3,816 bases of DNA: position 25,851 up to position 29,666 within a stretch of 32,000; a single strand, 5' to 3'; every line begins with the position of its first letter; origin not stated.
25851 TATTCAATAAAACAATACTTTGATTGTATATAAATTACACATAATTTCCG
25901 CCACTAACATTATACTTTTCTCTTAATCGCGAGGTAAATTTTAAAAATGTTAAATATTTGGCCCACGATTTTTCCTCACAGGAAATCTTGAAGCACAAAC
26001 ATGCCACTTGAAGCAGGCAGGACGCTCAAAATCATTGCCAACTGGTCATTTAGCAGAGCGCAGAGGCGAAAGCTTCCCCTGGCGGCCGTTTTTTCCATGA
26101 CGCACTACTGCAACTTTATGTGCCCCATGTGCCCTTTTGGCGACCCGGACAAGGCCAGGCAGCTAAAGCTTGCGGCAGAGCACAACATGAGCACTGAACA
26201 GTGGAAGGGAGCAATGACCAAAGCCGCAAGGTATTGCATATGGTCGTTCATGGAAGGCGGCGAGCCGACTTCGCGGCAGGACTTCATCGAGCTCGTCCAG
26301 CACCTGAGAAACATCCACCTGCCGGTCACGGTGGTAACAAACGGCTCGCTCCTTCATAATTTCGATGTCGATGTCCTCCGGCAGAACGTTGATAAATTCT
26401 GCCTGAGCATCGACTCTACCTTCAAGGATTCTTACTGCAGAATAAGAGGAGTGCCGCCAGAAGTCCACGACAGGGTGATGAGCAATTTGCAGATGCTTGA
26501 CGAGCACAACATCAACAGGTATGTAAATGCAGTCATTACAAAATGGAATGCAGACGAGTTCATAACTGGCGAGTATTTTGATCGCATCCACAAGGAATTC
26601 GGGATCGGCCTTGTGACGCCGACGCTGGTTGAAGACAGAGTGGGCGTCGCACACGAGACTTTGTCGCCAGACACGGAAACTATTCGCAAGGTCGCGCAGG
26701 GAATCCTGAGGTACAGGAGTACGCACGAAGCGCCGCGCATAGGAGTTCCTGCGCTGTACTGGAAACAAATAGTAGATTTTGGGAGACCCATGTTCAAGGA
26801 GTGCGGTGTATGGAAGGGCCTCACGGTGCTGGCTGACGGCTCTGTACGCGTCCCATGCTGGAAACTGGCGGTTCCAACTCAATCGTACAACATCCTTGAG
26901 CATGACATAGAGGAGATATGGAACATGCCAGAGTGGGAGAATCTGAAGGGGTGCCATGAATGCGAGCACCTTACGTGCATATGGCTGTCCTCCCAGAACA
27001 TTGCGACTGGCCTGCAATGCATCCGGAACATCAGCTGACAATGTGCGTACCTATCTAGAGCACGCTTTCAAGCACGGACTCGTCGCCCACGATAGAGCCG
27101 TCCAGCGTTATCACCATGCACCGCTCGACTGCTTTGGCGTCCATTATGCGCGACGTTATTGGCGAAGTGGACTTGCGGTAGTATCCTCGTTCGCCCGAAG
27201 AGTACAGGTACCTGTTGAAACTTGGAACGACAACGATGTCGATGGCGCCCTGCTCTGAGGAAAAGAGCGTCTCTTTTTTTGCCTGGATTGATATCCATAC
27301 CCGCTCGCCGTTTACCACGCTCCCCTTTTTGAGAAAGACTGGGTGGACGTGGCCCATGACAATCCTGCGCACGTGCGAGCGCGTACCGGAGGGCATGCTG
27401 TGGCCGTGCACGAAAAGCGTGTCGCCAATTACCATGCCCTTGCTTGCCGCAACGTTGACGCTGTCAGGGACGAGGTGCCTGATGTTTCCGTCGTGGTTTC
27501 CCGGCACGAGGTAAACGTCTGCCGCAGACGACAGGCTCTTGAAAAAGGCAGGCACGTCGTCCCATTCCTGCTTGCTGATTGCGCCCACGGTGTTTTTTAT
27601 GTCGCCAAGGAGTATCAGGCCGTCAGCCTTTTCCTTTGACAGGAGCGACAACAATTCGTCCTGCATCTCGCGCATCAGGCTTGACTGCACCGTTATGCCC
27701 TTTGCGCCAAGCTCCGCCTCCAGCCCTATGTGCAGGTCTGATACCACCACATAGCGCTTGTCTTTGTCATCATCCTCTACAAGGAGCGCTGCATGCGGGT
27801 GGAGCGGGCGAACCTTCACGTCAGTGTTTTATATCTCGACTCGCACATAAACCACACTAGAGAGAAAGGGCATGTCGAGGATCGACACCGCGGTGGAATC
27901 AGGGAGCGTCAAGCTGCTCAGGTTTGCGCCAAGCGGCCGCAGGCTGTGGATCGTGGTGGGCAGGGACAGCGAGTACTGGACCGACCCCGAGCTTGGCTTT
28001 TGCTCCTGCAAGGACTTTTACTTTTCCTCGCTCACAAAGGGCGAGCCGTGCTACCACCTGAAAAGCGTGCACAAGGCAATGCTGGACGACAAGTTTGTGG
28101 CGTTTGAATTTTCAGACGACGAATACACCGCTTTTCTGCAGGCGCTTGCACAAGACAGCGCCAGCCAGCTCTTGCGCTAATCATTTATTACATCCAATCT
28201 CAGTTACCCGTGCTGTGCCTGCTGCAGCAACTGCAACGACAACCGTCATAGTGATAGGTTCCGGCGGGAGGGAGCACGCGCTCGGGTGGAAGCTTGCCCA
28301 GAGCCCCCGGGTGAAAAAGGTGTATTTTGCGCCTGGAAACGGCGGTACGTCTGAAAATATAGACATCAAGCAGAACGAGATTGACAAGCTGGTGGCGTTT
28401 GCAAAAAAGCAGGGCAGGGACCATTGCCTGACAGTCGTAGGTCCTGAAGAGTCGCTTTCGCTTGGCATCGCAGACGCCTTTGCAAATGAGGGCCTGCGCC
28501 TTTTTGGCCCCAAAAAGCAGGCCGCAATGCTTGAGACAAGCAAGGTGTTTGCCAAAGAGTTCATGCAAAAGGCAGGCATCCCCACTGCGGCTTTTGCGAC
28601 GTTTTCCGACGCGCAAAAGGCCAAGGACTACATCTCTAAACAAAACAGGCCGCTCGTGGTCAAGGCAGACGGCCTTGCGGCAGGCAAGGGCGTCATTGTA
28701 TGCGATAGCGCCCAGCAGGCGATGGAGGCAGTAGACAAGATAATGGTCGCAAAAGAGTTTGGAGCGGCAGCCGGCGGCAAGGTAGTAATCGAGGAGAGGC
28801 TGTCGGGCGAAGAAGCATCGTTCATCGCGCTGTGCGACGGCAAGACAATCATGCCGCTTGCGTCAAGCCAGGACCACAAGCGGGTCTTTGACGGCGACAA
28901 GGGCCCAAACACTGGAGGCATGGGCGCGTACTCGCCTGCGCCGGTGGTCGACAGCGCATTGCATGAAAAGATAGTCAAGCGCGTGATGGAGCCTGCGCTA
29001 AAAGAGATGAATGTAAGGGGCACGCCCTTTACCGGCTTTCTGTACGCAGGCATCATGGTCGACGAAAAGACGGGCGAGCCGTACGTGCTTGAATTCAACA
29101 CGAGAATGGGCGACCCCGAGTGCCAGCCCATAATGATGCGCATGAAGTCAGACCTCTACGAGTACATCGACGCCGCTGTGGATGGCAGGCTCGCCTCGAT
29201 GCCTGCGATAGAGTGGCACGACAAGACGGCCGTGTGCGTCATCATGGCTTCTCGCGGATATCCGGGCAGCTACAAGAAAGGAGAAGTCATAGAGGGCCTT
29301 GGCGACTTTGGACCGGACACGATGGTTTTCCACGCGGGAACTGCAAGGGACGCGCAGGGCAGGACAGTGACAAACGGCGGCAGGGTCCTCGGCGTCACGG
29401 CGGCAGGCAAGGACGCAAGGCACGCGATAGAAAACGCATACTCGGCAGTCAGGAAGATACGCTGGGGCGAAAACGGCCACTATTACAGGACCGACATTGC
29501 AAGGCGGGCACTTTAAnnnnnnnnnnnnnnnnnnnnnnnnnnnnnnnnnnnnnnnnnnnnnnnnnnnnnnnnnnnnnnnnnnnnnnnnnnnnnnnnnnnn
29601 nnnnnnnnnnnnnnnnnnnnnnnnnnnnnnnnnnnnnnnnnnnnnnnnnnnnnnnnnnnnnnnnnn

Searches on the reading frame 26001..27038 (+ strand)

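Call 25: search_protein_families(library=pfam, proteins=[window:26001-27038:+], max_evalue=0.00001)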
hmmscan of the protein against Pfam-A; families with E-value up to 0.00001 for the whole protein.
window:26001-27038:+ (345 aa): 1 family
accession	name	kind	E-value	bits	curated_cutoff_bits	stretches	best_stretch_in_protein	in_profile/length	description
PF04055.27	Radical_SAM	-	1.2e-14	55.3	29.5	1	32-185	2-157/166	Radical SAM superfamily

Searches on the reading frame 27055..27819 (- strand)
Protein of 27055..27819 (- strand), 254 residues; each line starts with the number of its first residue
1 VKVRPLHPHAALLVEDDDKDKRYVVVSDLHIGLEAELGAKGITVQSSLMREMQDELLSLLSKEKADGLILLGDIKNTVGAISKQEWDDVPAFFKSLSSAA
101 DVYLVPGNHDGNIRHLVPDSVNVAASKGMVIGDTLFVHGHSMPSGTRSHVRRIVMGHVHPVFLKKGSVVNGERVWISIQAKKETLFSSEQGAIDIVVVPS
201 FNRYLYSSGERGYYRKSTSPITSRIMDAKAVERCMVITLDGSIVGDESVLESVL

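Call 25: search_protein_families(library=pfam, proteins=[window:27055-27819:-], max_evalue=0.00001)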
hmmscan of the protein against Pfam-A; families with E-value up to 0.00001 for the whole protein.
window:27055-27819:- (254 aa): 2 families
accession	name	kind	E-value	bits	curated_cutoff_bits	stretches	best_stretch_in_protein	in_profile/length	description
PF00149.33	Metallophos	-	4e-08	34.3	21.5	1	22-142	2-117/191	Calcineurin-like phosphoesterase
PF12850.12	Metallophos_2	-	1.2e-06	29.1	27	1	23-163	3-121/154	Calcineurin-like phosphoesterase superfamily domain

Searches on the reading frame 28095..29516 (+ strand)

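Call 25: search_protein_families(library=pfam, proteins=[window:28095-29516:+], max_evalue=0.00001)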
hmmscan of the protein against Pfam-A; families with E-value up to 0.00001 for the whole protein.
window:28095-29516:+ (473 aa): 4 families
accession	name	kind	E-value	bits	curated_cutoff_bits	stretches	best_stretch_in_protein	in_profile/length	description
PF01071.24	GARS_A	-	6.5e-78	261.5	27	1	148-343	1-194/194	Phosphoribosylglycinamide synthetase, ATP-grasp (A) domain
PF02844.21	GARS_N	-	2.5e-33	115.2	29.5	1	50-147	2-100/100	Phosphoribosylglycinamide synthetase, N domain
PF02843.22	GARS_C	-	1.8e-29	102.3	34.8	1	379-471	1-92/92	Phosphoribosylglycinamide synthetase, C domain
PF02655.19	ATP-grasp_3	-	6.5e-06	26.8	23.2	0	150-338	4-157/160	ATP-grasp domain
